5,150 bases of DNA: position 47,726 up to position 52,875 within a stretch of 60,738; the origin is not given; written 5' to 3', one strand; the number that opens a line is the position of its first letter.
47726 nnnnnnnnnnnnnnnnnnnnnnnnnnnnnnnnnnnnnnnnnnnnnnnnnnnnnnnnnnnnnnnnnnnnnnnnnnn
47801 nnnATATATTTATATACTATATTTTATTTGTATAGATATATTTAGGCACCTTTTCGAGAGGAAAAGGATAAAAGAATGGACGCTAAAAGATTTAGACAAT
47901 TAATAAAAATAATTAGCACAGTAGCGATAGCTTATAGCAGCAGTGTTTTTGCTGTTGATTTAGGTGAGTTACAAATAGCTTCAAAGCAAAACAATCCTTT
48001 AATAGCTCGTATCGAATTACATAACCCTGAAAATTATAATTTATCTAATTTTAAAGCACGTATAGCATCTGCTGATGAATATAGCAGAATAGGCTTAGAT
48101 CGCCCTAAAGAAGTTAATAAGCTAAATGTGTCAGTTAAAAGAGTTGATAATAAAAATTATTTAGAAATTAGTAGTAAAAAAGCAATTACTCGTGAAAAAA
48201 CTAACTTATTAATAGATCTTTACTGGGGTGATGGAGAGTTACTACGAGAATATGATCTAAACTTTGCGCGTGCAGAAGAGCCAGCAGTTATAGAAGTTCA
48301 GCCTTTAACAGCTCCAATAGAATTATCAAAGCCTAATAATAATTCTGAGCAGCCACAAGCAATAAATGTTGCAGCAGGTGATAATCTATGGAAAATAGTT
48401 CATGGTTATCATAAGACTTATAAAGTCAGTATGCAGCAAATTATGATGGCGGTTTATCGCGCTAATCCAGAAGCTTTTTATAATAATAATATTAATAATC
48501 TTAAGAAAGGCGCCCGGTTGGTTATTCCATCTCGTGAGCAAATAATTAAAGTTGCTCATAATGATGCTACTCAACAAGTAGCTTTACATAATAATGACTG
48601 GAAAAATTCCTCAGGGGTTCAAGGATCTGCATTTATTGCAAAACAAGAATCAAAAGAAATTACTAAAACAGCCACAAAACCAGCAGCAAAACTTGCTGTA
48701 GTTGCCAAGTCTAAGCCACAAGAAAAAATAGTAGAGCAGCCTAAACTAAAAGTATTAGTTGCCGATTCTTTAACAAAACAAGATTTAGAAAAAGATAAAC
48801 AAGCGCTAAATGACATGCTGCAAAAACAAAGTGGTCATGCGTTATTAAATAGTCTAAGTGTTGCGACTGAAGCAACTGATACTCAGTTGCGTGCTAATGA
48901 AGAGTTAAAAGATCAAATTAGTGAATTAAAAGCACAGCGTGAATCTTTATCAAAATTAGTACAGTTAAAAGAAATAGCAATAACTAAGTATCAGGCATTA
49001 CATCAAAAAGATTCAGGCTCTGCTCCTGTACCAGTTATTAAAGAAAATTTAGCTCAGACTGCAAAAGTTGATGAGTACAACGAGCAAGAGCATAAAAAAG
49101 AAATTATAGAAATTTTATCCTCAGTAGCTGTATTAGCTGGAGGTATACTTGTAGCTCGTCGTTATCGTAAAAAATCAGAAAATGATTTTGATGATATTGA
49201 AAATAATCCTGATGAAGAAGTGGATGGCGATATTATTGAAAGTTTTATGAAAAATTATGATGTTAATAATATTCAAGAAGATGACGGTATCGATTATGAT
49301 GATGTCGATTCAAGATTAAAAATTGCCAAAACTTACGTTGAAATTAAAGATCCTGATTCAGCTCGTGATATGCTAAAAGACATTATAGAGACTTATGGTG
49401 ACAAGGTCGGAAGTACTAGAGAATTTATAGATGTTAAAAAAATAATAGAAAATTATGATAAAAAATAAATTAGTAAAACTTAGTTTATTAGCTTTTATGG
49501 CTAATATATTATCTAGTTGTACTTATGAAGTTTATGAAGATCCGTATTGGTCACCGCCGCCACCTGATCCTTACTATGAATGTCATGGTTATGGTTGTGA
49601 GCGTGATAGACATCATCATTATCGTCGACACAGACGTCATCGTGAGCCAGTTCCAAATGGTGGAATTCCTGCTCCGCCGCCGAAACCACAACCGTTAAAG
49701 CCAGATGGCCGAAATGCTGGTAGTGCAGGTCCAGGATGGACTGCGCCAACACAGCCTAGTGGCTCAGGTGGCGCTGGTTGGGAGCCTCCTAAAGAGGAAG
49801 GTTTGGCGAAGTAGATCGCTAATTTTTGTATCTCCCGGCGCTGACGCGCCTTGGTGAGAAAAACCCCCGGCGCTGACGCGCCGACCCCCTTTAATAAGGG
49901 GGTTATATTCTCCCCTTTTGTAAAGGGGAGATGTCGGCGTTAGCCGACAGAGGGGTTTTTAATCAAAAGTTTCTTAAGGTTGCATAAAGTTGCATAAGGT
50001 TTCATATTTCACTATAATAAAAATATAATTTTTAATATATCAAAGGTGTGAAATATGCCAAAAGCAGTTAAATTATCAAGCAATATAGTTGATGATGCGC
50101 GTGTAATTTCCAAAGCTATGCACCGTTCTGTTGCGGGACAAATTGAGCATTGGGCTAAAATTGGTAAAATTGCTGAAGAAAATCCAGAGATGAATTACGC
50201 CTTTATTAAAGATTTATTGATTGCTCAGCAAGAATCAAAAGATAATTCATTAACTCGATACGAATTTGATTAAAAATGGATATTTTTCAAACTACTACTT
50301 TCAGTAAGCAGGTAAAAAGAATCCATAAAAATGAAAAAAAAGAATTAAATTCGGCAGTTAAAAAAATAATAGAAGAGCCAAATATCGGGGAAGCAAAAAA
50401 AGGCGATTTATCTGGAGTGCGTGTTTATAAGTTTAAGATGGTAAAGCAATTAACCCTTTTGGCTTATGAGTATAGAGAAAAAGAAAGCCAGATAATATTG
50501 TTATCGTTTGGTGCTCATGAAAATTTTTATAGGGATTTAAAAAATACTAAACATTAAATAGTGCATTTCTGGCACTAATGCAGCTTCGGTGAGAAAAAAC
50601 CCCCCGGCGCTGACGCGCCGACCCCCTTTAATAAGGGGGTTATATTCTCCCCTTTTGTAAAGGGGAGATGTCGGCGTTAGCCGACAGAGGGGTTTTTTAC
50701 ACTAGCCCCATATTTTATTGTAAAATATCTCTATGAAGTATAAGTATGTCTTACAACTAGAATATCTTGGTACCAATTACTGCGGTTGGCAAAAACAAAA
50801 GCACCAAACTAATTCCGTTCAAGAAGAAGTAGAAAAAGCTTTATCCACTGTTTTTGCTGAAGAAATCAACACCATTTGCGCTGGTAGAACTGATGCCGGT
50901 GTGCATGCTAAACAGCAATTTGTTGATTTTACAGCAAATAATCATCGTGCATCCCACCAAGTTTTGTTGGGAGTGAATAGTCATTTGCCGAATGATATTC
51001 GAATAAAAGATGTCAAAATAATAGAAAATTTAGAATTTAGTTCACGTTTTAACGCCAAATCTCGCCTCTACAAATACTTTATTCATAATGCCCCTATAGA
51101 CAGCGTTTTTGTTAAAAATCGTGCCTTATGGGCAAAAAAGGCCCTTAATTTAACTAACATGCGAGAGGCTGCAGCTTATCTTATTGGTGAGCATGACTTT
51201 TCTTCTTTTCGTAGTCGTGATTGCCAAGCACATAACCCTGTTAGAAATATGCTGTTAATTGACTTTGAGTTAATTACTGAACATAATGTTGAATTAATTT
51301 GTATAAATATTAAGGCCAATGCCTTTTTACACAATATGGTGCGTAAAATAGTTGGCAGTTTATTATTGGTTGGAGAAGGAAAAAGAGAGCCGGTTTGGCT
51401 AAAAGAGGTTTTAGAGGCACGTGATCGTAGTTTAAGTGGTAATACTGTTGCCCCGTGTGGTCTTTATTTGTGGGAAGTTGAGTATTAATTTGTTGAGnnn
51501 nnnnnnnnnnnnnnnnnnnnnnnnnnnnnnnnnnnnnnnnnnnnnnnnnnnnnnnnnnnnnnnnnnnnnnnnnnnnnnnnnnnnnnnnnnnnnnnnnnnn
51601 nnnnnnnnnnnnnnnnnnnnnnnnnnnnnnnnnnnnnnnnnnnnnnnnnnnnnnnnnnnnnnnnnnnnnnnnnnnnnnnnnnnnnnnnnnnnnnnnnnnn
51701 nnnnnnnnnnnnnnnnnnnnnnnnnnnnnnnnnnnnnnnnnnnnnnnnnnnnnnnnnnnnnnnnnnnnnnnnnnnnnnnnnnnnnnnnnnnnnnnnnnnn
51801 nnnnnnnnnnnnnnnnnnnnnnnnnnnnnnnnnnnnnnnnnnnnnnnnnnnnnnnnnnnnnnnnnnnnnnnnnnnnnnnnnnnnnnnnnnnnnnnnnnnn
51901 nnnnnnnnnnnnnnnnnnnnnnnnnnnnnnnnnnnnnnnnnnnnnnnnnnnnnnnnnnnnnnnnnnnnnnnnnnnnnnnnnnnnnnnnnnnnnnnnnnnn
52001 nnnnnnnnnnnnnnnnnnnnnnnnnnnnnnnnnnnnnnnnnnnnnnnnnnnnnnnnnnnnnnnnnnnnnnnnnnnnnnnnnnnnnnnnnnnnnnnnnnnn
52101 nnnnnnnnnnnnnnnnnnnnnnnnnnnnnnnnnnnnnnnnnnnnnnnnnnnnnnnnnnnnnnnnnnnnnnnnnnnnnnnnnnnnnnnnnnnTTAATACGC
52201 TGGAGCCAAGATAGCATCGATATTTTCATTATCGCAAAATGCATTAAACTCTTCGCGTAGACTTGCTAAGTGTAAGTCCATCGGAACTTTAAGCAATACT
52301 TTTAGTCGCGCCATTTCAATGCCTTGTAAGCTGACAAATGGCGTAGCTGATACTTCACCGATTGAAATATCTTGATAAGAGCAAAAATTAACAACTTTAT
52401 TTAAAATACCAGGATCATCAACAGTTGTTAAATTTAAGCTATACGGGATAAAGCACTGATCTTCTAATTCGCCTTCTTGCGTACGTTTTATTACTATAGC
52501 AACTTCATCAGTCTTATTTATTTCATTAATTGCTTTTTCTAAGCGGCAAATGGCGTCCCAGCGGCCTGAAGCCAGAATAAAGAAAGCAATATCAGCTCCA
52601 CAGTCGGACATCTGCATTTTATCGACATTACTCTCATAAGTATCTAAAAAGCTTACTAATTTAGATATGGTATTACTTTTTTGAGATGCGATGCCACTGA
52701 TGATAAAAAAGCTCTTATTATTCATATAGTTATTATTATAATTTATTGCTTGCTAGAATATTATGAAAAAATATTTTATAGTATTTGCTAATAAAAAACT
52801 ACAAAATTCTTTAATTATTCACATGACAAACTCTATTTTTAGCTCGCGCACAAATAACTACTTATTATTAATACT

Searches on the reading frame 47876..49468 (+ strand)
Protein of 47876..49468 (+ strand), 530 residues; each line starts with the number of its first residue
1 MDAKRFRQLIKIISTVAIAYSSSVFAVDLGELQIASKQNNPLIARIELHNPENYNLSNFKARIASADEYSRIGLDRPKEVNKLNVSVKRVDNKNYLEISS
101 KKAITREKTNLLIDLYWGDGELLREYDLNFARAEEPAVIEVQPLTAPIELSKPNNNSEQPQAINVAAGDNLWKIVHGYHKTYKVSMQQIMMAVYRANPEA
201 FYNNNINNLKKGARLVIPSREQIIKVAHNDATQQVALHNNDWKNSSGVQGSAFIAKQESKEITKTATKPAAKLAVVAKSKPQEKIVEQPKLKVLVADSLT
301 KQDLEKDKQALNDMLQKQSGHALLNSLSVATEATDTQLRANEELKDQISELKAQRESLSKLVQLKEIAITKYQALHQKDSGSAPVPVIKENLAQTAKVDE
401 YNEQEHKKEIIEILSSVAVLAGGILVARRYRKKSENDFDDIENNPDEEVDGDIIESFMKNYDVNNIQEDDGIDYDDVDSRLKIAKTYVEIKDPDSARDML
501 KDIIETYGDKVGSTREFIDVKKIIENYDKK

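Call 60: search_protein_families(library=pfam, proteins=[window:47876-49468:+], max_evalue=0.000001)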
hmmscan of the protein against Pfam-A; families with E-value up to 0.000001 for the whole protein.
window:47876-49468:+ (530 aa): 1 family
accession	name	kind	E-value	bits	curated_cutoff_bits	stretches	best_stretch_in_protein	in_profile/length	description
PF25800.1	FimV_N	-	3.9e-24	85.3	27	1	28-129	2-104/108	FimV N-terminal domain Ig-like domain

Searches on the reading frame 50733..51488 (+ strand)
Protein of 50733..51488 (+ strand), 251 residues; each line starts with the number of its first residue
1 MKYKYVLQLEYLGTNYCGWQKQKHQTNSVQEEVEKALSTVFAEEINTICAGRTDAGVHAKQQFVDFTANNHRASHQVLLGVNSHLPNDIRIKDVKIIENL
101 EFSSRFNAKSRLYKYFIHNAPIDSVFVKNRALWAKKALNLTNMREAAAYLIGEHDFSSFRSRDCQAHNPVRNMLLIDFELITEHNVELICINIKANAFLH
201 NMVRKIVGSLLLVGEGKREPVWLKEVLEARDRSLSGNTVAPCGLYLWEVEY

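Call 60: search_protein_families(library=pfam, proteins=[window:50733-51488:+], max_evalue=0.000001)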
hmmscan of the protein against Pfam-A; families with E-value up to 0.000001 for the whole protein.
window:50733-51488:+ (251 aa): 1 family
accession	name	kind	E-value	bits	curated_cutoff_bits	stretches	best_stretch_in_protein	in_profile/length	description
PF01416.25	PseudoU_synth_1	-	4.6e-45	153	23.3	2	146-251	1-107/108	tRNA pseudouridine synthase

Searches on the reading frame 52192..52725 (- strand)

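Call 77: search_protein_families(library=pfam, proteins=[window:52192-52725:-], max_evalue=0.001)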
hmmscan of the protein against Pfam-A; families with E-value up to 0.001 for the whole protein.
window:52192-52725:- (177 aa): 2 families
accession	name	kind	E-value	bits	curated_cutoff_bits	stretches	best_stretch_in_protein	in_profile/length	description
PF13740.12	ACT_6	-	2.2e-05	24.7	23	0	7-76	3-72/76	ACT domain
PF13291.12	ACT_4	-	0.00049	21.2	27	0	95-157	7-66/80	ACT domain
